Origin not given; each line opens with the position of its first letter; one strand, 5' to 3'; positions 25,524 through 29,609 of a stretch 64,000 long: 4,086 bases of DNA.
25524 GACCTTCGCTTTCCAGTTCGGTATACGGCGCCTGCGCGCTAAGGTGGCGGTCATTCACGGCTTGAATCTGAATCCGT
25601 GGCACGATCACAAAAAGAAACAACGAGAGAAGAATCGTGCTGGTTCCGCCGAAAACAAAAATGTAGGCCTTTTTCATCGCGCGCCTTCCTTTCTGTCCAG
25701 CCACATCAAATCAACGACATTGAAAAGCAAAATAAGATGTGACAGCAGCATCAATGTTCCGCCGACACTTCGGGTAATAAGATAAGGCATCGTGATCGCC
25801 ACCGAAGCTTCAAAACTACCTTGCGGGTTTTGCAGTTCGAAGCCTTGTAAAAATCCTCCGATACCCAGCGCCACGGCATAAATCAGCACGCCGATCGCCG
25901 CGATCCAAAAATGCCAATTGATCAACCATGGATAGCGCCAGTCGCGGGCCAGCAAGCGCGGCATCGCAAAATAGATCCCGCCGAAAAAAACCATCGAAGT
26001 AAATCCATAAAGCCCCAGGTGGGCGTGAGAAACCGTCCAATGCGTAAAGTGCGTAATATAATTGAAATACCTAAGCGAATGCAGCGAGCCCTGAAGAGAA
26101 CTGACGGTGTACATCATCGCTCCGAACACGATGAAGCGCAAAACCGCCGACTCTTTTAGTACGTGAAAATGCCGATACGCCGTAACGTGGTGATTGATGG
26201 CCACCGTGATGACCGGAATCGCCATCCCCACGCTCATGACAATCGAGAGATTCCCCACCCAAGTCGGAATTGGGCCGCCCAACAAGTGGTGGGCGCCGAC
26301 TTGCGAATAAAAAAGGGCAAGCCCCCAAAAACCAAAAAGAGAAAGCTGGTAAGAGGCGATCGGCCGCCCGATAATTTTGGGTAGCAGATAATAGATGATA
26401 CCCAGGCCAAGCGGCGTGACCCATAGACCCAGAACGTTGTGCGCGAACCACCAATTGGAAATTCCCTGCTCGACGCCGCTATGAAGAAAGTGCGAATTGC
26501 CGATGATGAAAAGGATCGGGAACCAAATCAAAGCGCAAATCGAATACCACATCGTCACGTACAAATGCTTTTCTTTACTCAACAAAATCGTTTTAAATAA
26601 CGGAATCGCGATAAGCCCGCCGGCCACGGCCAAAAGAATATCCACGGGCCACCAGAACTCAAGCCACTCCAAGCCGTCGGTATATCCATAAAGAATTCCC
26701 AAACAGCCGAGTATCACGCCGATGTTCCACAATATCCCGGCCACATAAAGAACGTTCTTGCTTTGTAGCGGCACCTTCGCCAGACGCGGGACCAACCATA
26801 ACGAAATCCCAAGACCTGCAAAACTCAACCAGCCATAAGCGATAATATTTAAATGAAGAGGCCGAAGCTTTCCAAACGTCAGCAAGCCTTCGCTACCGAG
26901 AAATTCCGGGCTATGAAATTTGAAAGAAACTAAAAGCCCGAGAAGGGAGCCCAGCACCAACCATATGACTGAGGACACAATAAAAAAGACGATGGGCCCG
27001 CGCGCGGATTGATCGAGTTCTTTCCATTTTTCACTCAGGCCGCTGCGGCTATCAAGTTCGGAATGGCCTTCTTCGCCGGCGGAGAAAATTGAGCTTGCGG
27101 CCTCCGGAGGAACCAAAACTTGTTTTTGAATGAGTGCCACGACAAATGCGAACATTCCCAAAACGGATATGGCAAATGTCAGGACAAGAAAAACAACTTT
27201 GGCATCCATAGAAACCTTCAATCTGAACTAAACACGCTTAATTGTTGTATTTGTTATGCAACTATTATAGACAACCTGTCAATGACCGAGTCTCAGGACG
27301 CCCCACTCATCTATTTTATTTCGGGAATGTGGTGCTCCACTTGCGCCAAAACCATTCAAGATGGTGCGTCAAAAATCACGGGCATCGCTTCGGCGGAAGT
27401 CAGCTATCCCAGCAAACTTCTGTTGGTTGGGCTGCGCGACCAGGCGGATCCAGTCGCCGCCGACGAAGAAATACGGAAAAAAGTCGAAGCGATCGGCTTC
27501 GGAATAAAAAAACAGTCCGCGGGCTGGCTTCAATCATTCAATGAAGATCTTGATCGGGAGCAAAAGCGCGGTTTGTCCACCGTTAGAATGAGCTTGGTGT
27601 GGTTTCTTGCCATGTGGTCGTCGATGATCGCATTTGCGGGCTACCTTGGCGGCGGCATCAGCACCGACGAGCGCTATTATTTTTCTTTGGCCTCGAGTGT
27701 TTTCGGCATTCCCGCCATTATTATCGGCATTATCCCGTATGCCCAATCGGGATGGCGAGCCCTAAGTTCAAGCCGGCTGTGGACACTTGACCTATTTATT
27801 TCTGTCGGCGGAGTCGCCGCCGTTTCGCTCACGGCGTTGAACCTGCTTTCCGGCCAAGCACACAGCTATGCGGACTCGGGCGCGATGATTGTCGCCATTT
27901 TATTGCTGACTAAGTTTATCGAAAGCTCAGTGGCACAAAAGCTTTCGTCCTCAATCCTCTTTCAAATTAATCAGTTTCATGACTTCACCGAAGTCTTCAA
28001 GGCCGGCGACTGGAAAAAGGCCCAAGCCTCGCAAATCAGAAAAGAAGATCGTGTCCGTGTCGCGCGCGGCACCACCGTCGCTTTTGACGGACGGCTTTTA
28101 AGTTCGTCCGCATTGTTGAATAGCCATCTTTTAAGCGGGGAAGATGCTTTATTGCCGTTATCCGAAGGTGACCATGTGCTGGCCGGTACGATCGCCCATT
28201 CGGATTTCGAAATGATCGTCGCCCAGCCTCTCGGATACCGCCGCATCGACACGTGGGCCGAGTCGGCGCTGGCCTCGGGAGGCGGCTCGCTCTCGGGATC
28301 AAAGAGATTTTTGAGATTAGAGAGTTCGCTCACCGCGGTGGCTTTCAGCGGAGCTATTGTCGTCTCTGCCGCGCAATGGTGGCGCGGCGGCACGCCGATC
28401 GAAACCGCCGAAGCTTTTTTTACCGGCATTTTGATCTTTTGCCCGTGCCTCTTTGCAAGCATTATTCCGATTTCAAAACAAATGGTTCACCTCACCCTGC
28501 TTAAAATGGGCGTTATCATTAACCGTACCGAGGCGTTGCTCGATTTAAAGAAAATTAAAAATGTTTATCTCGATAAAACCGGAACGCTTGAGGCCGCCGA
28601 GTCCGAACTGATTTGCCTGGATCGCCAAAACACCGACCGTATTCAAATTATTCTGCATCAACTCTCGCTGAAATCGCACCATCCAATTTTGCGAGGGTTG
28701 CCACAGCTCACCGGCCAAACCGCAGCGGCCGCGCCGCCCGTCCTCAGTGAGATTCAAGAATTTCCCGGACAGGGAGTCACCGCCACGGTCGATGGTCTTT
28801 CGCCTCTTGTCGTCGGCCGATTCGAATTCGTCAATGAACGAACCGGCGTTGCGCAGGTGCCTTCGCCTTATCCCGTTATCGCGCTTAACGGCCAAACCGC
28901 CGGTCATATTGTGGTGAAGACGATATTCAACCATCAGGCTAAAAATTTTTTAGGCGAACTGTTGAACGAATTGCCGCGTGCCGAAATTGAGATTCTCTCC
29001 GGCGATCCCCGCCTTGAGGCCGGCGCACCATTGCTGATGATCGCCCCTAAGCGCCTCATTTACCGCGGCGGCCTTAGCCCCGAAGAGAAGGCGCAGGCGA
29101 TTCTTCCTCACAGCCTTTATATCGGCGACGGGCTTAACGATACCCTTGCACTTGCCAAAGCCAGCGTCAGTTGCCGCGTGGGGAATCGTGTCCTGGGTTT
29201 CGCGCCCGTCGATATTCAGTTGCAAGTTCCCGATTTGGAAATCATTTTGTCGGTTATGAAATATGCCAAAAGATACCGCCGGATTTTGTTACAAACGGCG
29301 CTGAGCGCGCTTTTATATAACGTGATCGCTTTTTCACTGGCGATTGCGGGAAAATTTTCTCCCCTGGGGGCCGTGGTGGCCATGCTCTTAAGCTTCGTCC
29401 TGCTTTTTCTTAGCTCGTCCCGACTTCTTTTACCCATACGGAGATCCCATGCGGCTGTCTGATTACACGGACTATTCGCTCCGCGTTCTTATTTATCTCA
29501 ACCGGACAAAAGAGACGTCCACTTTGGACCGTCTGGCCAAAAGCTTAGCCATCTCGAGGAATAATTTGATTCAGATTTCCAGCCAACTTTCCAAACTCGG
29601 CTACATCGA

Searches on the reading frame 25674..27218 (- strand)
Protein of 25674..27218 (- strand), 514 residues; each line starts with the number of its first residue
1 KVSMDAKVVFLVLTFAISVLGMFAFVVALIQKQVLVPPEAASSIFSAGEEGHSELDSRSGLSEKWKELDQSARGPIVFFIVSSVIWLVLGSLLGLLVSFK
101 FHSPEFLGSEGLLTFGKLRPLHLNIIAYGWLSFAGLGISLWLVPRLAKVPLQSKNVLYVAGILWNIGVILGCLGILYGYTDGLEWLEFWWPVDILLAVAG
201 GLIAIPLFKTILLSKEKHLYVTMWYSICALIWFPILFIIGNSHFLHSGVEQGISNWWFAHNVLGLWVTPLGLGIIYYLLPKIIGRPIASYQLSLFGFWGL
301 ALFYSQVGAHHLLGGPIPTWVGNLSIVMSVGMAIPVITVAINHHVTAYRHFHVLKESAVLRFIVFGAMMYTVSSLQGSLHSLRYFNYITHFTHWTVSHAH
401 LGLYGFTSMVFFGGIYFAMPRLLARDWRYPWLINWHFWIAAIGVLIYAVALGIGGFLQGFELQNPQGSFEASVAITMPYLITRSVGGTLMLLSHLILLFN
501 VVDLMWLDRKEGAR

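Call 63: search_protein_families(library=pfam, proteins=[window:25674-27218:-], max_evalue=0.001)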
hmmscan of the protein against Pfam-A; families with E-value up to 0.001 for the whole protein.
window:25674-27218:- (514 aa): 1 family
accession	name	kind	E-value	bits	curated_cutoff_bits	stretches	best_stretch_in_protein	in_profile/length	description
PF00115.25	COX1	-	8e-79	266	34.8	1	77-489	4-436/436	Cytochrome C and Quinol oxidase polypeptide I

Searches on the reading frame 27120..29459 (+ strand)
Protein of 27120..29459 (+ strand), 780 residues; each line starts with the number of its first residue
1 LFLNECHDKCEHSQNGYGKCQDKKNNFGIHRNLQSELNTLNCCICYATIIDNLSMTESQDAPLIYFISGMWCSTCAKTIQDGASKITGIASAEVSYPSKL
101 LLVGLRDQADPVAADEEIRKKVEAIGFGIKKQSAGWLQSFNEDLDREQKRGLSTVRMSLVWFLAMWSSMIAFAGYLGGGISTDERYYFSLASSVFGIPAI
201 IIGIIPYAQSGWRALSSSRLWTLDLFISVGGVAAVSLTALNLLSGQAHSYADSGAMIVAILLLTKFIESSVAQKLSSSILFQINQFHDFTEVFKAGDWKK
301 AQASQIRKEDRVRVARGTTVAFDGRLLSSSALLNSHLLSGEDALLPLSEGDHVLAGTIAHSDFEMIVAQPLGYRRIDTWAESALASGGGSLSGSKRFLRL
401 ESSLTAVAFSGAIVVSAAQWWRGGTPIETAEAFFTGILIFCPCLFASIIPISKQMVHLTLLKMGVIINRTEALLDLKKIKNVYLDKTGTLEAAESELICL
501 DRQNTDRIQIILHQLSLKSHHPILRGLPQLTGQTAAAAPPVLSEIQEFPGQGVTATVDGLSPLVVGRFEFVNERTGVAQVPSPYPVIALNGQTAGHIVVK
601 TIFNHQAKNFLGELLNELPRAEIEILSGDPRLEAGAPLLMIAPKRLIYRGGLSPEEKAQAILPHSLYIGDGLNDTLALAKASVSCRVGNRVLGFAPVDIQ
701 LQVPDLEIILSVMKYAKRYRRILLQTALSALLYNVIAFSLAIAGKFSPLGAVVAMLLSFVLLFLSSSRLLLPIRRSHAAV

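Call 63: search_protein_families(library=pfam, proteins=[window:27120-29459:+], max_evalue=0.001)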
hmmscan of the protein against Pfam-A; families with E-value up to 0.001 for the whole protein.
window:27120-29459:+ (780 aa): 2 families
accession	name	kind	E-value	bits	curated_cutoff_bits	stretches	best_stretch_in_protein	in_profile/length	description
PF00122.25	E1-E2_ATPase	-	2.9e-17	63.2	28.1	1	290-452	7-170/181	E1-E2 ATPase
PF00403.32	HMA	-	1e-07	32.6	24.8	1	65-127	2-61/62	Heavy-metal-associated domain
